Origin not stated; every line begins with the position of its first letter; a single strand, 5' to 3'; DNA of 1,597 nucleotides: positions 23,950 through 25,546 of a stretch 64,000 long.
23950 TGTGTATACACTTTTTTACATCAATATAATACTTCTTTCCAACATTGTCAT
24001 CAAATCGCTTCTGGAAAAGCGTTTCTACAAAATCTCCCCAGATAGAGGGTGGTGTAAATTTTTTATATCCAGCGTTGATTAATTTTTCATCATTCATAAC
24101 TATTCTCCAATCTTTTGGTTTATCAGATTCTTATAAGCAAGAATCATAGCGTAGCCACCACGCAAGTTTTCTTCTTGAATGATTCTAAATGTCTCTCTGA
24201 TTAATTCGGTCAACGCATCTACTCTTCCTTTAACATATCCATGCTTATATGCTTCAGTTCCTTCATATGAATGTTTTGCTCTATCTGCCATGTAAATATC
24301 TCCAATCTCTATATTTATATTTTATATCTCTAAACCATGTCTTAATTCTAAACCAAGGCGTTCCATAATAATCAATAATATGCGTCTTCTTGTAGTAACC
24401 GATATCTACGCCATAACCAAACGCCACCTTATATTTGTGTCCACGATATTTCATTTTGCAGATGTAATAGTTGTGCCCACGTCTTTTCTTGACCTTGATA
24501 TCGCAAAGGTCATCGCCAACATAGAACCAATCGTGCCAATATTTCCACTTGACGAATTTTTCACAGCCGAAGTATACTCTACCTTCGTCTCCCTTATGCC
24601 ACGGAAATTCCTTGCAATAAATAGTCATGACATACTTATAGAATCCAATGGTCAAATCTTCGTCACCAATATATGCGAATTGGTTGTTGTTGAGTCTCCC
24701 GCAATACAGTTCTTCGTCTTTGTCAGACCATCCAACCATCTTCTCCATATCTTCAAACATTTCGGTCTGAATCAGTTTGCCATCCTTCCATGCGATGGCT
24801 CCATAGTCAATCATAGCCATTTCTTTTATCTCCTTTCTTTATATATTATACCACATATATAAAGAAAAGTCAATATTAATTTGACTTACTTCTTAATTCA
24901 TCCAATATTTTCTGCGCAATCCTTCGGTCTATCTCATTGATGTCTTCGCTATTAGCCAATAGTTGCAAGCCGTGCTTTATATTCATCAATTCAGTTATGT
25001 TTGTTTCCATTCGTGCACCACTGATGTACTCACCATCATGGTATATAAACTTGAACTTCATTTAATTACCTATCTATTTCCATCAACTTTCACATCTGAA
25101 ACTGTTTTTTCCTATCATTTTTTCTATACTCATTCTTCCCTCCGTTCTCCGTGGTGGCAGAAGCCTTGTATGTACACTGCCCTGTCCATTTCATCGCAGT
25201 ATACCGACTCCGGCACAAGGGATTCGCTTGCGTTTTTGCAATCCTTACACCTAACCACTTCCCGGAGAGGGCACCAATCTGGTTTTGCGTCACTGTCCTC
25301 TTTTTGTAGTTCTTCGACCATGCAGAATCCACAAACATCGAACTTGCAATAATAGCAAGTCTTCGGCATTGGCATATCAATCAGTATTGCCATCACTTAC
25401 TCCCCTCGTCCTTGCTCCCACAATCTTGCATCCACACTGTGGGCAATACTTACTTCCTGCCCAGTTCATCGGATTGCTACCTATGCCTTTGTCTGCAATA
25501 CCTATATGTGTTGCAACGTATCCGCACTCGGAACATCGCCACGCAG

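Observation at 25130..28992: Tandem expansion of an uncharacterised small Zn-ribbon protein family (ISRQAAI - PxxGxW - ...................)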

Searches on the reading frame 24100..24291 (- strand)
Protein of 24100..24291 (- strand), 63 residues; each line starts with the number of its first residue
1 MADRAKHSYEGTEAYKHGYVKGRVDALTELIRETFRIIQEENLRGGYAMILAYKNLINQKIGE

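Call 89: find_encoding_contigs(protein=window:24100-24291:-, flank=10000, max_places=10)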
Protein window:24100-24291:- (63 aa): 22 contigs read that carry it; 10 places shown.
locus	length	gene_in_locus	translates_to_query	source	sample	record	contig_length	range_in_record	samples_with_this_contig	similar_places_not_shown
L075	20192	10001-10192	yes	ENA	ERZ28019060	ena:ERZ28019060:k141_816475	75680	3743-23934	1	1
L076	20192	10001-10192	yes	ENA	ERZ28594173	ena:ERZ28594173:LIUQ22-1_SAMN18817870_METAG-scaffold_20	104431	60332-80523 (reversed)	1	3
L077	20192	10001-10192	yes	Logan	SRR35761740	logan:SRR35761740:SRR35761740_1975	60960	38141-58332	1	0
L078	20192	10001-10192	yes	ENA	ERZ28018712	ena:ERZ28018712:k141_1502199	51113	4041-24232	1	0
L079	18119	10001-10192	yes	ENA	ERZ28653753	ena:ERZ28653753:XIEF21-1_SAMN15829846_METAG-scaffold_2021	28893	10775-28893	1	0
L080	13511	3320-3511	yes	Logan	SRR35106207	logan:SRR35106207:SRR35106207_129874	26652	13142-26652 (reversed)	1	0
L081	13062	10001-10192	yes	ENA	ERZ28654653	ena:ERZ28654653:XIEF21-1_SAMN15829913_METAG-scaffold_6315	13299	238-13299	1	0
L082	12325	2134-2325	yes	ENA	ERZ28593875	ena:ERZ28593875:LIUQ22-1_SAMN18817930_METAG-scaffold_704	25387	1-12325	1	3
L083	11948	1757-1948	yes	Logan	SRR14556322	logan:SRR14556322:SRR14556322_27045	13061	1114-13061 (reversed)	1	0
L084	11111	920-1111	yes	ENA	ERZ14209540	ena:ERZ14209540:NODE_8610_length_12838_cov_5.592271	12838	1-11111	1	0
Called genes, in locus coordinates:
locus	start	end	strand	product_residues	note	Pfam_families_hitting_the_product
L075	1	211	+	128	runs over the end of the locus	-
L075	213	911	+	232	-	-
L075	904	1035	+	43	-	PF02811:PHP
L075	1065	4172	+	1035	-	PF02811:PHP, PF07733:DNA_pol3_alpha, PF17657:DNA_pol3_finger, PF14579:HHH_6 (faint)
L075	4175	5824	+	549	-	PF01368:DHH, PF17768:RecJ_OB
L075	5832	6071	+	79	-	-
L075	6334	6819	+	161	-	-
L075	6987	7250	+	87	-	-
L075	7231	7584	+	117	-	-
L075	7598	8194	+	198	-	-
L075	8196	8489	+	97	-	-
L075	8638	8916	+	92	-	-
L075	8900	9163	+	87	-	-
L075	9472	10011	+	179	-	-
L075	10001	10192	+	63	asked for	-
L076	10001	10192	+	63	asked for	-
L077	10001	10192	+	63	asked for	-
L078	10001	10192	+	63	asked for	-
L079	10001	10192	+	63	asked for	-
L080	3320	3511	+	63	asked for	-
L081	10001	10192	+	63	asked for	-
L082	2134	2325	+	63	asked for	-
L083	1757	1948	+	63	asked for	-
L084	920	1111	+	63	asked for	-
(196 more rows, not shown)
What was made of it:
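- In relatives the island carries a PAPS-reductase-like gene, a pentapeptide-repeat protein and a homing endonuclease (call 89).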

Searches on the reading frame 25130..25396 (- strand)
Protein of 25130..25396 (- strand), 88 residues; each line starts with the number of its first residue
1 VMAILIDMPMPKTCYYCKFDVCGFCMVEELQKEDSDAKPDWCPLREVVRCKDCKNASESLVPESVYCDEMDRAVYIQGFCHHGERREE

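Call 3: search_protein_families(library=pfam, max_evalue=1, proteins=[window:25130-25396:-])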
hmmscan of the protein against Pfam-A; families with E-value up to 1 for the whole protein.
window:25130-25396:- (88 aa): 0 families

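Call 4: search_protein_families(library=phrogs, max_evalue=0.01, proteins=[window:25130-25396:-])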
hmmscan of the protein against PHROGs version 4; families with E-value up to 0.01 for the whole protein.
window:25130-25396:- (88 aa): 0 families
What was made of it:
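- On PHROG phrog_10714 (unknown function): The 25377 gene gives no hit (call 4).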

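Call 20: search_protein_families(library=ncbifam, max_evalue=0.1, proteins=[window:25130-25396:-])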
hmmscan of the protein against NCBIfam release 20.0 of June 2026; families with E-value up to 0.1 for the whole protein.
window:25130-25396:- (88 aa): 0 families

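Call 55: search_protein_families(library=padloc, max_evalue=0.01, proteins=[window:25130-25396:-])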
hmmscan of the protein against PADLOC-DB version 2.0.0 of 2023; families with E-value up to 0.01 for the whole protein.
window:25130-25396:- (88 aa): 0 families
